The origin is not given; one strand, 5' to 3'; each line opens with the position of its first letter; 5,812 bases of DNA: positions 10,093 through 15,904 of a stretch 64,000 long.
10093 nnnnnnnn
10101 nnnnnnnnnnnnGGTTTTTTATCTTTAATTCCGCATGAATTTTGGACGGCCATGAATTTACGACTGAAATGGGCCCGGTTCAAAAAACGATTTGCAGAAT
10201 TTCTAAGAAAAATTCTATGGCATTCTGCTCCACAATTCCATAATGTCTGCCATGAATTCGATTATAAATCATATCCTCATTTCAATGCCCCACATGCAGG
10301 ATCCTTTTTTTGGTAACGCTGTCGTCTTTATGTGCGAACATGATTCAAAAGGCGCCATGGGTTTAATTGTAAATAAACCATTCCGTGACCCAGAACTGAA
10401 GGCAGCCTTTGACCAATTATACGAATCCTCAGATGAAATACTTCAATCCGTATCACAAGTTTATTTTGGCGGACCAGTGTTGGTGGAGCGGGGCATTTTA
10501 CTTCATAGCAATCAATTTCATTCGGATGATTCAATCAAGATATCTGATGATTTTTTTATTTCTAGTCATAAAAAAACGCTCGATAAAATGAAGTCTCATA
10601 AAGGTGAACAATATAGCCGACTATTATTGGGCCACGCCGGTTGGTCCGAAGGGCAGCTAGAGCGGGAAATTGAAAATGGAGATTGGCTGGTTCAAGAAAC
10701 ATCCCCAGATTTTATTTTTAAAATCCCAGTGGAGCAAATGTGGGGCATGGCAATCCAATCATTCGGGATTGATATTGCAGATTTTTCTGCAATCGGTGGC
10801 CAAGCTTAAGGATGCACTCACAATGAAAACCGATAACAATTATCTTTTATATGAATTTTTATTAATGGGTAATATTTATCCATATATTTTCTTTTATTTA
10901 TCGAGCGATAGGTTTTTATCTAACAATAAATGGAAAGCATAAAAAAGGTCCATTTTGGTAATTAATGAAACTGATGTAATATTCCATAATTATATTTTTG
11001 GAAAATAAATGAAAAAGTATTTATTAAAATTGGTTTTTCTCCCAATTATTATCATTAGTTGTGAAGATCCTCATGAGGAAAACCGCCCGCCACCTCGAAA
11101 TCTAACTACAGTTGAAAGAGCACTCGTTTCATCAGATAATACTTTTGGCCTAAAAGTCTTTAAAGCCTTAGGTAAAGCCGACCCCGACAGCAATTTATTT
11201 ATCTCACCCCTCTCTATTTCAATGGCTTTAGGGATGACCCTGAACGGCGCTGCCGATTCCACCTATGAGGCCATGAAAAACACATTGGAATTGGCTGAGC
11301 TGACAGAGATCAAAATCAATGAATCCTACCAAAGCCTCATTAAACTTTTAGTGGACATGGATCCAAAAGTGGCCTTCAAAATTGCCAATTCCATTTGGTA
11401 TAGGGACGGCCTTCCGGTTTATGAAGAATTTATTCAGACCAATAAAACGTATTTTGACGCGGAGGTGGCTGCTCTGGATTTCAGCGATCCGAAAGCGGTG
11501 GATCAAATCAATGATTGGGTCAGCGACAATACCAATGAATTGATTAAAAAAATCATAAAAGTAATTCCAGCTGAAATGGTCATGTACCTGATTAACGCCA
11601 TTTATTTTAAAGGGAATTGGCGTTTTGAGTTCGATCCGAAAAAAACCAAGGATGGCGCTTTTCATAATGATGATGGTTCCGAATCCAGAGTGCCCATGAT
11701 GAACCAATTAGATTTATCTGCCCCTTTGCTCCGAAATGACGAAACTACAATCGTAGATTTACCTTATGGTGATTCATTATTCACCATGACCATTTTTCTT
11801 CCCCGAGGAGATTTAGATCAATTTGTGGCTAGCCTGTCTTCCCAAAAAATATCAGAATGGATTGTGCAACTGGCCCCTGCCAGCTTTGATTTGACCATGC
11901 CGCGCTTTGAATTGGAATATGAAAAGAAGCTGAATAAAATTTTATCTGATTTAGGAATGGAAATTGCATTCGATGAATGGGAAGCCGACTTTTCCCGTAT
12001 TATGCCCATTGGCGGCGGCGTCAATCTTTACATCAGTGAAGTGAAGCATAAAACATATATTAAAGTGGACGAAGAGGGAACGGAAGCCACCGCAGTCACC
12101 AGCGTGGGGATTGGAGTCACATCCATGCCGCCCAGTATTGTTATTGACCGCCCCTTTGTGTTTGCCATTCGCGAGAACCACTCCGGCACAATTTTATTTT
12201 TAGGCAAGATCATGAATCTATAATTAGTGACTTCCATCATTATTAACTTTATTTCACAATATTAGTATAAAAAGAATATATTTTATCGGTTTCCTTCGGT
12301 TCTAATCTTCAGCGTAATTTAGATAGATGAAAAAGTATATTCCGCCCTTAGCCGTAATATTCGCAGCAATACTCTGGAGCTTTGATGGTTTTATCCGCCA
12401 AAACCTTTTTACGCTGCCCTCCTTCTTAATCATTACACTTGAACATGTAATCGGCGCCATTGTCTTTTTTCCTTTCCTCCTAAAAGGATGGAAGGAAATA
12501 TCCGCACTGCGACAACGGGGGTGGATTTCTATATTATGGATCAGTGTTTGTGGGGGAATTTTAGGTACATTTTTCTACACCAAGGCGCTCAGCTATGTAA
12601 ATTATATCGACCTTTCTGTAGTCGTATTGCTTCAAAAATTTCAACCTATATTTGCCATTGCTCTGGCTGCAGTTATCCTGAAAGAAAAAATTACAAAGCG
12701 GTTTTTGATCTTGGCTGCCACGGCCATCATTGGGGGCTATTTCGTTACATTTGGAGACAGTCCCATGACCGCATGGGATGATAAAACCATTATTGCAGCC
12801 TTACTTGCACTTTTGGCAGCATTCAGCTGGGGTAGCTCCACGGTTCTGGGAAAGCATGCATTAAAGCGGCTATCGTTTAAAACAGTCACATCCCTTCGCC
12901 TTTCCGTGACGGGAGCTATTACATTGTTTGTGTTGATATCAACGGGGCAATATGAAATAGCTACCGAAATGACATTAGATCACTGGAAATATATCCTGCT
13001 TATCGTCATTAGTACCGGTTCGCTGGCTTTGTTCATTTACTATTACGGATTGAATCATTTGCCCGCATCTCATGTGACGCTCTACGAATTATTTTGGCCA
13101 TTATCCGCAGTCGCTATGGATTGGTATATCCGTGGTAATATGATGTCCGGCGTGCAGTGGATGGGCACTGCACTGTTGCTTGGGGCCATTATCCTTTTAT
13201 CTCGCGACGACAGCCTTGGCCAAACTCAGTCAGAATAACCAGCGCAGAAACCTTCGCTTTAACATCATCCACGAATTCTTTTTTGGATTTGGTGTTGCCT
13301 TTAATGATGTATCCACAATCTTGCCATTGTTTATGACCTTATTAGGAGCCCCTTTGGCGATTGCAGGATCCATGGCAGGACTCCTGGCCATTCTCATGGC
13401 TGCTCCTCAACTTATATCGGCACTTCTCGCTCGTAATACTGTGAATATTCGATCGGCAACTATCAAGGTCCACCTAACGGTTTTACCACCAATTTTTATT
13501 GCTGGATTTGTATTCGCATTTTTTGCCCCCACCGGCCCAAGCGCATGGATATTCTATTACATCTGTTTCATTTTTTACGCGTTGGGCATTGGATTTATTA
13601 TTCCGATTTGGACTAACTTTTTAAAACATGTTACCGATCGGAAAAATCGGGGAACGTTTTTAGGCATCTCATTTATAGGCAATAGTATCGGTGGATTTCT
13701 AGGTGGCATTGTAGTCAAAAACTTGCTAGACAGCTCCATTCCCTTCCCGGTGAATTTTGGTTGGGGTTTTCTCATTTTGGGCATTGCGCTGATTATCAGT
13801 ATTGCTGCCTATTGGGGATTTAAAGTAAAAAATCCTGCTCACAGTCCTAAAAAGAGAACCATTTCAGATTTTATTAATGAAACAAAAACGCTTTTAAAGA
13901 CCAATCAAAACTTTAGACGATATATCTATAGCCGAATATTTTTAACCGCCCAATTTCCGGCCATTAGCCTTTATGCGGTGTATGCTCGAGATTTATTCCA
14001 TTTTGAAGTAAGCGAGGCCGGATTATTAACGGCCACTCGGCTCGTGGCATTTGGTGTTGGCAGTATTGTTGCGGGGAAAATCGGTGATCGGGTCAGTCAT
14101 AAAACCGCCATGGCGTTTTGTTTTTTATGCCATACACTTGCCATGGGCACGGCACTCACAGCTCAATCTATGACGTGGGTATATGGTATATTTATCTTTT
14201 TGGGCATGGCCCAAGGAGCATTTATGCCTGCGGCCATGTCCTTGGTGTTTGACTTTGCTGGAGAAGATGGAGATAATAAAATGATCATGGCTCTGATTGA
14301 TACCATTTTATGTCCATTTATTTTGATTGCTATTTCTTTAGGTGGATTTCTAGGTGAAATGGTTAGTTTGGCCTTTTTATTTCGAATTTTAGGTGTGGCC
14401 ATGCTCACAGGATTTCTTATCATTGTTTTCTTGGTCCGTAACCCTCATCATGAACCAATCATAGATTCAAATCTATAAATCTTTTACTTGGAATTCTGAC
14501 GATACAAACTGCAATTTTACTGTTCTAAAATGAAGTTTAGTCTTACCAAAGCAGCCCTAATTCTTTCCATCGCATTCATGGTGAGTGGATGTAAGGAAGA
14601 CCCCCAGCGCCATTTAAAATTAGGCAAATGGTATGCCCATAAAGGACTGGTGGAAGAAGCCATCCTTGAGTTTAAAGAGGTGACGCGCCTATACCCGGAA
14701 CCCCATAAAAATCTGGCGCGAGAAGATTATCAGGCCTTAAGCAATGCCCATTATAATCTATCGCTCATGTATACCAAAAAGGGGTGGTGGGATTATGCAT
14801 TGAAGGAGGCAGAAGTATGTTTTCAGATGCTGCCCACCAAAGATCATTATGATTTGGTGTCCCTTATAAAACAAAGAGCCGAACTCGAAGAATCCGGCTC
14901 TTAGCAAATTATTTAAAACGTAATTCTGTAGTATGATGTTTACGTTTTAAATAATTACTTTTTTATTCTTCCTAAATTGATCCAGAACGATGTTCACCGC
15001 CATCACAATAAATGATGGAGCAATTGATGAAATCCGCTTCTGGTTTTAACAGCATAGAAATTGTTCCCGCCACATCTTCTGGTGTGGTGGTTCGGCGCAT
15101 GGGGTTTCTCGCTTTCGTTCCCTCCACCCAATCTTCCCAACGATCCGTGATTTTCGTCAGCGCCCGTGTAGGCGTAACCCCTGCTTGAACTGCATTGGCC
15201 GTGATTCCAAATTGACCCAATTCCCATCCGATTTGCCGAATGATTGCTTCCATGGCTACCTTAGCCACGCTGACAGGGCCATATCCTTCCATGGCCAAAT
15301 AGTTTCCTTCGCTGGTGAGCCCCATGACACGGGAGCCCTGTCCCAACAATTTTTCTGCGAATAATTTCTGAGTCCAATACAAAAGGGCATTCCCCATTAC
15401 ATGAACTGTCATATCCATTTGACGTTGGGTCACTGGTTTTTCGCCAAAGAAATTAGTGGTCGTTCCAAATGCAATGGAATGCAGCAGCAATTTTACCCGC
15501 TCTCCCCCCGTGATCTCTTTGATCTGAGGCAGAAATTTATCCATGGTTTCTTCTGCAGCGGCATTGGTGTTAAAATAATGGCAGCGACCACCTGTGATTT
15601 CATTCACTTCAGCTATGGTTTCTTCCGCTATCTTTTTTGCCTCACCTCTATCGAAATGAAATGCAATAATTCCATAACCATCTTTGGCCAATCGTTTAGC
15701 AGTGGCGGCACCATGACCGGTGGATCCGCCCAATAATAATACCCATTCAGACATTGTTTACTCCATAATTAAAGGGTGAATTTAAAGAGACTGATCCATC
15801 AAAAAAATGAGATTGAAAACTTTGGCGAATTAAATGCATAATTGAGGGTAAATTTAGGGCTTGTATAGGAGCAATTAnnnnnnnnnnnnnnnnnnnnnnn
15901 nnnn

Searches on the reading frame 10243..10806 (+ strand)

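Call 45: search_protein_families(library=ncbifam, proteins=[window:10243-10806:+], max_evalue=0.00001)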
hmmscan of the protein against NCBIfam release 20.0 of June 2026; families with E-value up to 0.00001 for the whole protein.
window:10243-10806:+ (188 aa): 7 families
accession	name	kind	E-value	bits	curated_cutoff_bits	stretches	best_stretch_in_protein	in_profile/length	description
NF001266.0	PRK00228.1-1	equivalog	5.6e-46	156.5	198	1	7-188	4-187/187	YqgE/AlgH family protein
NF001268.0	PRK00228.1-4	equivalog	4.4e-43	147.4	216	1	9-188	16-201/201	YqgE/AlgH family protein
NF001267.0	PRK00228.1-2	equivalog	1e-37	129.7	284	1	6-186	9-190/192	YqgE/AlgH family protein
NF001271.0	PRK00228.2-3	equivalog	2e-27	96.2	254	1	11-184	14-182/189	YqgE/AlgH family protein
NF001270.0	PRK00228.2-2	equivalog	1.6e-22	79.9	225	1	5-179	9-181/193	YqgE/AlgH family protein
NF001272.0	PRK00228.2-4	equivalog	7.8e-16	58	241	1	10-172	19-179/198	YqgE/AlgH family protein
NF001269.0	PRK00228.2-1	equivalog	2.5e-13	50.3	278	0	126-172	136-182/201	YqgE/AlgH family protein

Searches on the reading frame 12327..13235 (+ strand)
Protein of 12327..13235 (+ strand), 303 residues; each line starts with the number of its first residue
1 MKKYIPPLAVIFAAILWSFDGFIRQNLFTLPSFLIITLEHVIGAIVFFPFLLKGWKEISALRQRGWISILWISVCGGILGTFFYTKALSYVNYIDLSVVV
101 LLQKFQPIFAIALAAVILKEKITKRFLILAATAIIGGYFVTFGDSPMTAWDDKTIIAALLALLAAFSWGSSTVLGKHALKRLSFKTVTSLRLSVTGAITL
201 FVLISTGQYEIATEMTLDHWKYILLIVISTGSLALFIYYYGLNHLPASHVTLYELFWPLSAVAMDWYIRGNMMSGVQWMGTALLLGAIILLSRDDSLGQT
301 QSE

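Call 45: search_protein_families(library=ncbifam, proteins=[window:12327-13235:+], max_evalue=0.00001)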
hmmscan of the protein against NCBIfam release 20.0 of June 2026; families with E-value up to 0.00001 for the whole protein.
window:12327-13235:+ (303 aa): 3 families
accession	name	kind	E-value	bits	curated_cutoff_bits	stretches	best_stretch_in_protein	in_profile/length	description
TIGR00950.1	2A78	equivalog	9e-21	74.5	230.2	1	17-289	1-264/264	carboxylate/amino acid/amine transporter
NF050091.1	ArAmAcExpYddG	equivalog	1.3e-11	44.5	300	1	12-188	12-182/285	aromatic amino acid exporter YddG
NF008432.0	PRK11272.1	equivalog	1.8e-06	27.4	270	0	155-294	151-288/294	drug/metabolite exporter YedA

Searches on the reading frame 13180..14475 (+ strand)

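Call 46: search_protein_families(library=ncbifam, proteins=[window:13180-14475:+], max_evalue=0.00001)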
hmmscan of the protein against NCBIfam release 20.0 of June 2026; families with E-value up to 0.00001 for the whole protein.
window:13180-14475:+ (432 aa): 2 families
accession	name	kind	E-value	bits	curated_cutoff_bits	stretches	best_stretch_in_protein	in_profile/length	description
TIGR00880.1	2_A_01_02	superfamily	1.8e-06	28.1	131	1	288-419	4-138/141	multidrug resistance protein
TIGR00881.1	2A0104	subfamily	9.6e-06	24.9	407.75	0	270-362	22-114/379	phosphoglycerate transporter protein PgtP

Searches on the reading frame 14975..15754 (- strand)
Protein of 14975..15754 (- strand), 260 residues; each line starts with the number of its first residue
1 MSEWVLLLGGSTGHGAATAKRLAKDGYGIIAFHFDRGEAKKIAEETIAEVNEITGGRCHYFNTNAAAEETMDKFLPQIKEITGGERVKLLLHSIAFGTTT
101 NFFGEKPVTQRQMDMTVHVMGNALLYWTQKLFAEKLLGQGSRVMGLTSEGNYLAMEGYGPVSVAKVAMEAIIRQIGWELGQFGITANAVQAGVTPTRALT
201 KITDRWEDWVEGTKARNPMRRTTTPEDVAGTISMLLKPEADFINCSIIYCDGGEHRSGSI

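Call 46: search_protein_families(library=ncbifam, proteins=[window:14975-15754:-], max_evalue=0.00001)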
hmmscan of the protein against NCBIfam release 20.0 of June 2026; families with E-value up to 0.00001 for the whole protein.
window:14975-15754:- (260 aa): 144 families (the best 25 are shown)
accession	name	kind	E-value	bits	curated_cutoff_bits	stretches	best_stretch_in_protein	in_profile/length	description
NF005975.0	PRK08063.1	equivalog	8.8e-37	126.7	328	1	5-254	7-246/250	enoyl-[acyl-carrier-protein] reductase FabL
NF005559.1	PRK07231.1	subfamily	2.5e-24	86.1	215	1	5-254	7-247/249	glucose 1-dehydrogenase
NF005717.0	PRK07533.1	equivalog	2.9e-20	73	337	1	61-255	66-256/259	enoyl-ACP reductase FabI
NF047420.2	EF_P_mod_YmfI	equivalog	3.4e-20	72.8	238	1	4-253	1-234/236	elongation factor P 5-aminopentanone reductase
NF009464.0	PRK12824.1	subfamily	1.2e-19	70.9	269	1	2-254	2-242/245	3-oxoacyl-ACP reductase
NF009384.0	PRK12743.1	equivalog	2.8e-19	69.3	264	1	6-254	10-247/258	SDR family oxidoreductase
NF006267.0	PRK08416.1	equivalog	3e-19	69.6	369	1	6-253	12-256/260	enoyl-ACP reductase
NF005853.0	PRK07774.1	equivalog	5.2e-19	68.6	303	1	7-254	11-246/250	SDR family oxidoreductase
NF004778.0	PRK06124.1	equivalog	8.7e-19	67.9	303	1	6-254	15-252/256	SDR family oxidoreductase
NF004200.0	PRK05653.1-5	equivalog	2.5e-18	66.5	273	1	1-253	1-240/242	3-oxoacyl-ACP reductase FabG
NF005615.0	PRK07370.1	equivalog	2.7e-18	66.2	391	1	60-254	64-254/259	enoyl-ACP reductase FabI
NF009389.0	PRK12748.1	subfamily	4.3e-18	65.6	286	1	12-253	17-253/256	SDR family oxidoreductase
NF053542.1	FlxB_rubin_SDR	equivalog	4.9e-18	65.7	340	1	4-253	2-238/239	flexirubin biosynthesis SDR family reductase FlxB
NF005067.0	PRK06484.1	equivalog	1.2e-17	63.7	713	1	4-256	275-513/524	short chain dehydrogenase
TIGR04504.1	SDR_subfam_2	subfamily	1.4e-17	64.2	250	1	6-253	5-257/260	mycofactocin-coupled SDR family oxidoreductase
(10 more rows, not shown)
